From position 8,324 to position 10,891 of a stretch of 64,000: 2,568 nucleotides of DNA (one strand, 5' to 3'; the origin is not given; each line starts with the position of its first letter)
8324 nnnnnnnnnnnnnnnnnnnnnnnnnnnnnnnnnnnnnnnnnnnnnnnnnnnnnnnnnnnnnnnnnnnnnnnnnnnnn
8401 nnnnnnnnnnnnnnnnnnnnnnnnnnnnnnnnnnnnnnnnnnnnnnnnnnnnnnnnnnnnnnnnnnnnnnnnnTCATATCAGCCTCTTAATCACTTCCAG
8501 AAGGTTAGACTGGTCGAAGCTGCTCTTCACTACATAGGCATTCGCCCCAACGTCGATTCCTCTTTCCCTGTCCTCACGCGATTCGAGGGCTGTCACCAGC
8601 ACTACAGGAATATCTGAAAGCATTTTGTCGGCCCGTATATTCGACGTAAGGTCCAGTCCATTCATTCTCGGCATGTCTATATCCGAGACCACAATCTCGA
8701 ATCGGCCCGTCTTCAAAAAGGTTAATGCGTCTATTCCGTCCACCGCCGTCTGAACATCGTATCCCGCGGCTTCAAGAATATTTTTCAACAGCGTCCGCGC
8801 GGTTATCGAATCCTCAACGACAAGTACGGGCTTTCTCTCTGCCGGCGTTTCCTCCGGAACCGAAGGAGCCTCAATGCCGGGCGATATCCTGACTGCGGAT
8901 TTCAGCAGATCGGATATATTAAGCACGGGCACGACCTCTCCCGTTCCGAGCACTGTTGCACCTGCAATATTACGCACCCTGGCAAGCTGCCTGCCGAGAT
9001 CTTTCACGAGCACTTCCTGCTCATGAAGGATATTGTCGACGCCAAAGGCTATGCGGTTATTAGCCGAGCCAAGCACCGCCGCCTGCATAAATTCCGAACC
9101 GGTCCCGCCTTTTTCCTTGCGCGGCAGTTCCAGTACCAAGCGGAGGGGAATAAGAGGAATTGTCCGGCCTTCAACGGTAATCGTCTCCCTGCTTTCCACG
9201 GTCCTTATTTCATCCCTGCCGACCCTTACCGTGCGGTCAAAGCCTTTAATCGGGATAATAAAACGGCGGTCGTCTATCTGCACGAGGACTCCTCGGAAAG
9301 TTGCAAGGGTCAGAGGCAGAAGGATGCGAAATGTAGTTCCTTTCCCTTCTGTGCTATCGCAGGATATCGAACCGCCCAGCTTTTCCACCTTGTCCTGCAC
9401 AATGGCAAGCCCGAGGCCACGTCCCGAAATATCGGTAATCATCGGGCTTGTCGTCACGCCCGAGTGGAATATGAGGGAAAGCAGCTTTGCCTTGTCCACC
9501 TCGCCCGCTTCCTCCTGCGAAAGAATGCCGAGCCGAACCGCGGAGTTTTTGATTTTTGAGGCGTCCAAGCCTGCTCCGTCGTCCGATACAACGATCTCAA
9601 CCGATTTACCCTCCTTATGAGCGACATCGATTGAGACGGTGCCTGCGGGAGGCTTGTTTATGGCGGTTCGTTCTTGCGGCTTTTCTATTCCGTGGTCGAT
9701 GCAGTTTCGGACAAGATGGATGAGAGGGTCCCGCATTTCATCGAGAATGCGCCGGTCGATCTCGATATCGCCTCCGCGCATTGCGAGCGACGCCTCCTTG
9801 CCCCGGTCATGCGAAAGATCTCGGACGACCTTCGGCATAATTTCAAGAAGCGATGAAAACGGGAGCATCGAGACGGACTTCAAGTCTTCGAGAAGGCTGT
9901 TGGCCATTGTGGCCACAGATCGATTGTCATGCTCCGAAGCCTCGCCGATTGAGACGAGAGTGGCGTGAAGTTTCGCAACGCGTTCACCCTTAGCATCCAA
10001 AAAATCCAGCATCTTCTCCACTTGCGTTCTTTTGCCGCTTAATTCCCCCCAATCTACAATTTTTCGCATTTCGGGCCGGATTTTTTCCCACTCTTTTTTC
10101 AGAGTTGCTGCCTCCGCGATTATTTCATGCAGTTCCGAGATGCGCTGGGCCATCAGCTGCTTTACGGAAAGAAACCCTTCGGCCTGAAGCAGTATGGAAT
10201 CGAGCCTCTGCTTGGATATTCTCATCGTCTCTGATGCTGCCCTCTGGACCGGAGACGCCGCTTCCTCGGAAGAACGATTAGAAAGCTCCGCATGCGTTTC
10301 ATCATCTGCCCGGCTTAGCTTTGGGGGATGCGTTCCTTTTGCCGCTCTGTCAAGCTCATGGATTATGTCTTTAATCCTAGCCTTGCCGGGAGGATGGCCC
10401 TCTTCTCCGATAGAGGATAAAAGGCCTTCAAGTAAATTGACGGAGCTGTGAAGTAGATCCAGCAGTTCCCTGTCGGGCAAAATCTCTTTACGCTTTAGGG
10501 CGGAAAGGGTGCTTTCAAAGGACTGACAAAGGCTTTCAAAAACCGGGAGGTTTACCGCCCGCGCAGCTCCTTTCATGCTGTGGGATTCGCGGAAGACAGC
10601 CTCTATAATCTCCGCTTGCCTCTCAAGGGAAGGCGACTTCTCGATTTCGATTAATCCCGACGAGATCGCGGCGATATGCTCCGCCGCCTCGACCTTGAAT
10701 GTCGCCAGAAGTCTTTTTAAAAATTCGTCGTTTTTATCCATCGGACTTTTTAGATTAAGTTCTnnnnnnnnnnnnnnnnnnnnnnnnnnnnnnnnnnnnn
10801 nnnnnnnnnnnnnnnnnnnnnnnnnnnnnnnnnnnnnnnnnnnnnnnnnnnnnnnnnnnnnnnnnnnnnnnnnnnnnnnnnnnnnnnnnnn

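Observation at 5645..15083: Complete alternative chemosensory (Frz/Wsp-like) cluster whose output is a REC-HisKA-HATPase-REC hybrid kinase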

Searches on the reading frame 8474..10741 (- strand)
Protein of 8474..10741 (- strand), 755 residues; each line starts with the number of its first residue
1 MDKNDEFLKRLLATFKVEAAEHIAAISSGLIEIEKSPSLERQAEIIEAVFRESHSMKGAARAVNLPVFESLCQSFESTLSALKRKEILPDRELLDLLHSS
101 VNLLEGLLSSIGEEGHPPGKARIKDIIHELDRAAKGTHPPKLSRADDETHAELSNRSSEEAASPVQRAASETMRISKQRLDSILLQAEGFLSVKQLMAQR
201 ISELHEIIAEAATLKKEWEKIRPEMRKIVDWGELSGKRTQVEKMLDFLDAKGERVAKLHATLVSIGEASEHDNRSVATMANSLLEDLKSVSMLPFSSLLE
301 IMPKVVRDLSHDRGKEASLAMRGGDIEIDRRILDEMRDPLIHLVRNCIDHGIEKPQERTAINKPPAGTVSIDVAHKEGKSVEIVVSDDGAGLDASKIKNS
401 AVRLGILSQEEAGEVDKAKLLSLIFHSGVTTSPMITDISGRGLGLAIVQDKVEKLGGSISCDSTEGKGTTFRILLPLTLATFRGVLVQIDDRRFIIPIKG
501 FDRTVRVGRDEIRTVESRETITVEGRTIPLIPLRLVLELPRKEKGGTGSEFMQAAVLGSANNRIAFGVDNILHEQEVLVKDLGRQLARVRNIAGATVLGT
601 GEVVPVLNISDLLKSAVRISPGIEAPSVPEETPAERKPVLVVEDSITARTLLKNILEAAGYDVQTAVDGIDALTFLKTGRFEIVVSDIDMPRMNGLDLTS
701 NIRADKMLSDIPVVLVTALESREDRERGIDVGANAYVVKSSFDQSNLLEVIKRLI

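Call 3: search_protein_families(library=pfam, proteins=[window:8474-10741:-])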
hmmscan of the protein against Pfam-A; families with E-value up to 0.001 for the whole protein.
window:8474-10741:- (755 aa): 5 families
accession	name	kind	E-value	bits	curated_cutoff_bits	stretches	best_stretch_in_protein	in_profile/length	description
PF00072.30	Response_reg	-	1.5e-25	90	30.2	1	639-751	1-110/111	Response regulator receiver domain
PF01584.24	CheW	-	3.4e-19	69.3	23.5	1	484-616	2-137/138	CheW-like domain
PF02518.31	HATPase_c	-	1.1e-18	68.2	26.4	1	338-478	4-110/111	Histidine kinase-, DNA gyrase B-, and HSP90-like ATPase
PF01627.28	Hpt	-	2.7e-12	47.2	24.6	1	10-103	1-80/84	Hpt domain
PF13589.12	HATPase_c_3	-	0.00011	22.6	25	1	366-411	19-63/137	Histidine kinase-, DNA gyrase B-, and HSP90-like ATPase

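Call 6: search_protein_families(library=ncbifam, proteins=[window:8474-10741:-])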
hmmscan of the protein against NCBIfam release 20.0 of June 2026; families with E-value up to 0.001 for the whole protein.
window:8474-10741:- (755 aa): 110 families (the best 25 are shown)
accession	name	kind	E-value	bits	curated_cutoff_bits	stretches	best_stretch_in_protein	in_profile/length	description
NF041336.1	CheA_Halo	equivalog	9.8e-94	315.3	950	2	278-610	339-664/666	chemotaxis protein CheA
NF007835.0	PRK10547.1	equivalog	7.7e-69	232.9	793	2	280-612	330-656/670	chemotaxis protein CheA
NF008099.0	PRK10841.1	equivalog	2.8e-25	88.3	920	1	636-739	824-925/949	two-component system sensor histidine kinase RcsC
NF007901.0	PRK10610.1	equivalog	1.5e-22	80.1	189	1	639-749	8-118/129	chemotaxis response regulator CheY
NF007135.0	PRK09581.1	equivalog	2.7e-22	79.2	474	1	639-752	5-117/457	PleD family two-component system response regulator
NF008318.0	PRK11107.1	equivalog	4.2e-22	78.1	890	2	631-753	662-783/920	two-component sensor histidine kinase BarA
NF041947.1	LuxQ_Vibrio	equivalog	4.8e-22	77.7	1200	2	635-740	721-825/843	quorum-sensing autoinducer 2 sensor kinase/phosphatase LuxQ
NF011874.0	PRK15347.1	equivalog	2.5e-20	72.2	852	2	639-739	693-795/921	two component system sensor kinase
NF045944.1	ResRegRpaBCyano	equivalog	2.7e-20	72.7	330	1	640-746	1-103/229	response regulator transcription factor RpaB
NF038297.2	hybrid_HK_HrmK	equivalog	3e-20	72.4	725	1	632-751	486-604/607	hybrid histidine kinase/response regulator HrmK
NF008302.0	PRK11091.1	equivalog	2.8e-19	68.8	838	2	629-754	518-642/779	aerobic respiration two-component sensor histidine kinase ArcB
NF007420.1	PRK09959.1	equivalog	4.6e-19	67.5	1995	1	632-739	954-1059/1197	acid-sensing system histidine kinase EvgS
TIGR02956.1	TMAO_torS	equivalog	6.6e-19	67.5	676.5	2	637-752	702-817/967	TMAO reductase system sensor histidine kinase/response regulator TorS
NF046020.1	HisKinCckABruc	equivalog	1.3e-18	66.3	1000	2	637-717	750-830/868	cell cycle histidine kinase CckA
TIGR01387.1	cztR_silR_copR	subfamily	9e-18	64.7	279.2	1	639-754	1-113/218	heavy metal response regulator transcription factor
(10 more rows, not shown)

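Call 14: find_related_loci(query=window:8474-10741:-, collection=genome_contigs, flank=10000)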
Query window:8474-10741:- (755 aa) in genome_contigs; peptide patterns used: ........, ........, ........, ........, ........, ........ (x = any residue, [..] = any of these).
600 stretches matched a pattern (row limit reached: there are more); 574 encode a relative of the query (tblastn E <= 1e-3); the best 80 are kept; 80 distinct loci.
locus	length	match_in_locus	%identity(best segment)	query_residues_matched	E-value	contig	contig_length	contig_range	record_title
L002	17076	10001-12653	69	1-754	0e+0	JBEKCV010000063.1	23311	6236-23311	MAG: Thermodesulfovibrionales bacterium isolate SPRUCE 168 SPRUCE_168_63, whole genome shotgun sequence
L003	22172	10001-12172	58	2-755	0e+0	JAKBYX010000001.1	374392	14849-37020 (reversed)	MAG: Nitrospirae bacterium isolate WY3.bin168 NODE_12_length_374392_cov_2.259650, whole genome shotgun sequence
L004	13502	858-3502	55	1-755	0e+0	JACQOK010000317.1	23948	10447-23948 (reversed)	MAG: Betaproteobacteria bacterium isolate NC_groundwater_1279_Ag_S-0.2um_63_76 S_p2_S4_coassembly_k141_2601857, whole ge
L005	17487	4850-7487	54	3-755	0e+0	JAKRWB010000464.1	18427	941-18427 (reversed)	MAG: ANME-2 cluster archaeon isolate MAG_011 MAG_011_Methanosarcinales_contig_3790126, whole genome shotgun sequence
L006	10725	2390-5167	52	1-755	0e+0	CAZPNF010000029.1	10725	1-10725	MAG TPA_asm: uncultured bacterium isolate binchicken_co262_332 genome assembly, contig: NODE_7038_length_10725_cov_4.143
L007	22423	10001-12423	54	1-755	0e+0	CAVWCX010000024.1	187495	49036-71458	MAG: Candidatus Methanoperedenaceae archaeon isolate MFD03899.bin.2.194 genome assembly, contig: contig_6075, whole geno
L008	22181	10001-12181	52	1-755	0e+0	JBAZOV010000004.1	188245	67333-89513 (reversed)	MAG: Candidatus Methanoperedens sp. isolate SO_2017_SWC_14 scaffold_90_c1_LP-4_2017, whole genome shotgun sequence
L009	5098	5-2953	53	42-755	0e+0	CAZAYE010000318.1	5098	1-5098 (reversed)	MAG TPA_asm: uncultured Enterobacteriaceae bacterium isolate binchicken_co21_381 genome assembly, contig: NODE_21803_len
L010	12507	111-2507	51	2-755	0e+0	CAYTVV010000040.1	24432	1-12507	MAG TPA_asm: uncultured Desulfurivibrio sp. isolate ERP113451_co7_199 genome assembly, contig: NODE_1441_length_24432_co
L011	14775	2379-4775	51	2-755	0e+0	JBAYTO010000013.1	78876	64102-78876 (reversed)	MAG: Desulfurivibrionaceae bacterium isolate SO_2016_LW3_10 scaffold00472_LW162_2016, whole genome shotgun sequence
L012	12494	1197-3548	50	2-755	0e+0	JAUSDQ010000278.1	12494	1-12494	MAG: Sulfuricaulis sp. isolate E14_maxbin.089_sub E14_k141_859153, whole genome shotgun sequence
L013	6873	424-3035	51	2-755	0e+0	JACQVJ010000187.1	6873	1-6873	MAG: Ignavibacteriae bacterium isolate NC_groundwater_1460_Ag_S-0.65um_52_13 S_p65_S5_coassembly_k141_2756700, whole gen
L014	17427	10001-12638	50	3-755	0e+0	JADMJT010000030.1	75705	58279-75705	MAG: Burkholderiales bacterium isolate MAG_47 NODE_475_length_75705_cov_88.314818, whole genome shotgun sequence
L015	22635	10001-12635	50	3-755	0e+0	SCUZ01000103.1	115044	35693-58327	MAG: Rugosibacter sp. isolate GW715_bin.26 GW715_bin.26-125156, whole genome shotgun sequence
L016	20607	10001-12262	50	4-755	0e+0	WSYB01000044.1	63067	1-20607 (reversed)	MAG: Geobacteraceae bacterium isolate X3_MetaBAT.27 scaffold_1120, whole genome shotgun sequence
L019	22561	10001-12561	49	3-755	0e+0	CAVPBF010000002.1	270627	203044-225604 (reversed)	MAG: uncultured delta proteobacterium isolate MFD00008.bin.2.116 genome assembly, contig: contig_35605, whole genome sho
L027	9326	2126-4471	49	2-755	0e+0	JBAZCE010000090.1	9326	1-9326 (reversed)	MAG: Gallionella sp. isolate SO_2017_GW1_13 NODE_27614_length_9326_cov_0.912925_OW334_2017, whole genome shotgun sequenc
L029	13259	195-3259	49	2-755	0e+0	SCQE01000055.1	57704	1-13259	MAG: Nitrospirae bacterium isolate DP16D_bin.35 DP16D_bin.35-57344, whole genome shotgun sequence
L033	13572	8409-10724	48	1-755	0e+0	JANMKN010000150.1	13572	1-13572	MAG: Abditibacteriaceae bacterium isolate OTE_64_metabat_168 OTE_64_k141_2787805, whole genome shotgun sequence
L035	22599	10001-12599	48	2-755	0e+0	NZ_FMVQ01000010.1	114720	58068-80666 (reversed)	Nitrosospira sp. Nl5, whole genome shotgun sequence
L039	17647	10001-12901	45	6-755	0e+0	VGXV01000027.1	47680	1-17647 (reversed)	MAG: Planctomycetota bacterium isolate K_DeepCast_100m_m2_328 K_DeepCast_100m_m2_328_Ga0194127_10000843, whole genome sh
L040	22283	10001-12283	51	1-754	0e+0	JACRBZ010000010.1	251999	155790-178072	MAG: Deltaproteobacteria bacterium isolate NC_groundwater_1633_Pr3_B-0.1um_51_17 SR-2_scaffold_141_455941, whole genome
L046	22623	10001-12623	46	3-755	0e+0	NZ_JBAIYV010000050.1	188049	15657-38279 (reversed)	Desulfotomaculum sp. 1211_IL3151 NODE_5_length_188049_cov_22.716100, whole genome shotgun sequence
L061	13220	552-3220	45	3-755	0e+0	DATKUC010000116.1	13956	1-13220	MAG TPA_asm: Spirochaetia bacterium isolate SMAG_U14097 k141_26963, whole genome shotgun sequence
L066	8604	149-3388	51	170-755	0e+0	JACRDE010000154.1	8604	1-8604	MAG: Desulfomonile tiedjei isolate NC_groundwater_1664_Pr3_B-0.1um_52_9 SR-2_scaffold_141_959653, whole genome shotgun s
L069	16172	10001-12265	42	3-755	0e+0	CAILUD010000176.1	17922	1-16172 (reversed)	MAG: uncultured Bacteroidetes bacterium isolate Loclat_bin-05662 genome assembly, contig: bin-05662:176/233, whole genom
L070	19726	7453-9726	49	1-755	0e+0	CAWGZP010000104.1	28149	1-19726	MAG: uncultured delta proteobacterium isolate MFD02138.bin.2.17 genome assembly, contig: contig_138047, whole genome sho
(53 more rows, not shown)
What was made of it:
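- On ACF-class chemosensory system: Both are among the best 80 genome hits (call 14).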

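Call 24: search_protein_families(library=pfam, proteins=[L003:13227-14999:+, L005:8242-9453:+, L007:13221-14072:+, L014:13442-17155:+, L015:13382-16717:+, L019:13366-14499:+, L027:5466-7751:+, L033:11807-13243:+, L035:13414-16386:+, L039:13626-14702:+], max_evalue=0.00001)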
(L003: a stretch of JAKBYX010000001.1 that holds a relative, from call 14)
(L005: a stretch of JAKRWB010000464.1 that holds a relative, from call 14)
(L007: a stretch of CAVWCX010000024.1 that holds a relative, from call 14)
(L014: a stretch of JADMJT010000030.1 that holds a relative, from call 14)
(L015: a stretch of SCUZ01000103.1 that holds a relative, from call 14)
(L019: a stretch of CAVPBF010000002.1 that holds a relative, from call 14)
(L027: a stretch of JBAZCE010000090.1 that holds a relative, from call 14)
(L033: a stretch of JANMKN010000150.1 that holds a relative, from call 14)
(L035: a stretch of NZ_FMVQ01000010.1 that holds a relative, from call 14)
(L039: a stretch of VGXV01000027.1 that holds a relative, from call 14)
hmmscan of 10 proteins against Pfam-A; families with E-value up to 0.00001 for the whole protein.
L003:13227-14999:+ (590 aa): 8 families
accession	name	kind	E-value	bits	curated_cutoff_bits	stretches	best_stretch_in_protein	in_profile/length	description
PF00072.30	Response_reg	-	6e-29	100.9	30.2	1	14-126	1-111/111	Response regulator receiver domain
PF07568.18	HisKA_2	-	5.9e-23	81.2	22.3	1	389-458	1-70/76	Histidine kinase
PF13185.12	GAF_2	-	9.9e-16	58.6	28.6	1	229-367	2-135/136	GAF domain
PF01590.32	GAF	-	9.6e-13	49.3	22.4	1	231-366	2-132/133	GAF domain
PF02518.31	HATPase_c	-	4e-10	40.6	26.4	1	490-585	8-109/111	Histidine kinase-, DNA gyrase B-, and HSP90-like ATPase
PF07536.20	HWE_HK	-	5e-08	34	22.8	1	389-458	1-67/83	HWE histidine kinase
PF13492.12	GAF_3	-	4e-07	30.9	27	1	230-369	1-129/129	GAF domain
PF13581.12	HATPase_c_2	-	3.2e-06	27.6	27.4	1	489-556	33-110/127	Histidine kinase-like ATPase domain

L005:8242-9453:+ (403 aa): 4 families
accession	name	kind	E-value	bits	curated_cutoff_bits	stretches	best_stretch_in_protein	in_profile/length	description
PF00072.30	Response_reg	-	1.1e-27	96.8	30.2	1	14-125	1-110/111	Response regulator receiver domain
PF13426.13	PAS_9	-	2.2e-11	44.4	27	1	234-336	1-101/103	PAS domain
PF13188.13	PAS_8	-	2.8e-11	43.3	21.8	1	224-273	1-46/65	PAS domain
PF00989.32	PAS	-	9.5e-10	38.9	22.6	1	224-336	1-113/113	PAS fold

L007:13221-14072:+ (283 aa): 1 family
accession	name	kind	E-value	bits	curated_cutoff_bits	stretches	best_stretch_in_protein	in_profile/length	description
PF00072.30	Response_reg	-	4.8e-31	107.6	30.2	1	9-121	1-111/111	Response regulator receiver domain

L014:13442-17155:+ (1237 aa): 9 families
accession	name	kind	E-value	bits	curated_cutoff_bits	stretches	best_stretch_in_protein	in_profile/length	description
PF00563.25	EAL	-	1.4e-70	237.8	31.3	1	981-1215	2-235/236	EAL domain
PF13185.12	GAF_2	-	9.1e-43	146.2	28.6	2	646-792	2-136/136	GAF domain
PF00990.26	GGDEF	-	6.9e-36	123.9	23.8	1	804-959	1-158/161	Diguanylate cyclase, GGDEF domain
PF00072.30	Response_reg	-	9.2e-26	90.6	30.2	1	13-124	1-110/111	Response regulator receiver domain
PF01590.32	GAF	-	1e-20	75.1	22.4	2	648-791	2-133/133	GAF domain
PF13492.12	GAF_3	-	1.9e-19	70.8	27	2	211-344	4-129/129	GAF domain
PF08448.16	PAS_4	-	5.6e-17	62.4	23.1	1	511-619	2-109/110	PAS fold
PF00989.32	PAS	-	1.9e-11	44.4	22.6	0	378-417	2-41/113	PAS fold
PF13426.13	PAS_9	-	1.4e-10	41.8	27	0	515-616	2-102/103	PAS domain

L015:13382-16717:+ (1111 aa): 8 families
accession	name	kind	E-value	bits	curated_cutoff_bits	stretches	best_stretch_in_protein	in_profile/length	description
PF00563.25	EAL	-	7.5e-72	241.9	31.3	1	858-1091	2-234/236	EAL domain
PF13185.12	GAF_2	-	6.4e-40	136.9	28.6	2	523-669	2-136/136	GAF domain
PF00990.26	GGDEF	-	9.3e-32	110.5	23.8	1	681-837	1-159/161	Diguanylate cyclase, GGDEF domain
PF00072.30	Response_reg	-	1.7e-27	96.2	30.2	1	11-122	1-110/111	Response regulator receiver domain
PF01590.32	GAF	-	1.7e-18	67.9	22.4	1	524-668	1-133/133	GAF domain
PF13492.12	GAF_3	-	3.7e-18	66.6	27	2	526-670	3-129/129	GAF domain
PF13426.13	PAS_9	-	2.6e-07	31.3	27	1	390-493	2-102/103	PAS domain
PF13188.13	PAS_8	-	3.1e-06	27.3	21.8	0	380-440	2-60/65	PAS domain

L019:13366-14499:+ (377 aa): 2 families
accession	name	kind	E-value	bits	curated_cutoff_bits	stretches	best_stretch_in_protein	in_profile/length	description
PF00072.30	Response_reg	-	4.8e-29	101.2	30.2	1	15-127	1-111/111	Response regulator receiver domain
PF00512.31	HisKA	-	6.8e-12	45.7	26.9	1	238-301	3-63/66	His Kinase A (phospho-acceptor) domain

L027:5466-7751:+ (761 aa): 4 families
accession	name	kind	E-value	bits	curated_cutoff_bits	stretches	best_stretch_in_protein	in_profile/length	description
PF00072.30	Response_reg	-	2.3e-51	173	30.2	2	190-301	1-110/111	Response regulator receiver domain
PF13185.12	GAF_2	-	9.2e-18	65.2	28.6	1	385-520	3-136/136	GAF domain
PF08447.18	PAS_3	-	1.4e-10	41.8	25.6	1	567-636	2-74/89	PAS fold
PF13492.12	GAF_3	-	5.9e-07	30.4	27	1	388-521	4-129/129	GAF domain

L033:11807-13243:+ (478 aa): 2 families
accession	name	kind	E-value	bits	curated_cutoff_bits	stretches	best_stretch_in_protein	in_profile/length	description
PF07228.17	SpoIIE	-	5e-44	151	25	1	275-473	3-191/192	Stage II sporulation protein E (SpoIIE)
PF00072.30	Response_reg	-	1.3e-25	90.1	30.2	1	17-128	1-110/111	Response regulator receiver domain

L035:13414-16386:+ (990 aa): 6 families
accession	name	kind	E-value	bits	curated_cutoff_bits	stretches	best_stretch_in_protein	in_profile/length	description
PF00563.25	EAL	-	1.1e-70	238.1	31.3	1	738-971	3-235/236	EAL domain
PF00990.26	GGDEF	-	7.2e-34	117.3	23.8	1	560-713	1-156/161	Diguanylate cyclase, GGDEF domain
PF13185.12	GAF_2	-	2e-32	112.7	28.6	2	403-548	3-136/136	GAF domain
PF00072.30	Response_reg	-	1.1e-25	90.3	30.2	1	19-130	1-110/111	Response regulator receiver domain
PF13492.12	GAF_3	-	2.7e-14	54.1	27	1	217-349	4-129/129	GAF domain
PF01590.32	GAF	-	1.5e-11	45.4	22.4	0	405-546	3-132/133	GAF domain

L039:13626-14702:+ (358 aa): 2 families
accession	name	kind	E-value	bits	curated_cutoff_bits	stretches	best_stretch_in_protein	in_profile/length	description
PF00990.26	GGDEF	-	4.7e-36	124.4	23.8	1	199-353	2-159/161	Diguanylate cyclase, GGDEF domain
PF00072.30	Response_reg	-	2.1e-26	92.7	30.2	1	11-118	1-110/111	Response regulator receiver domain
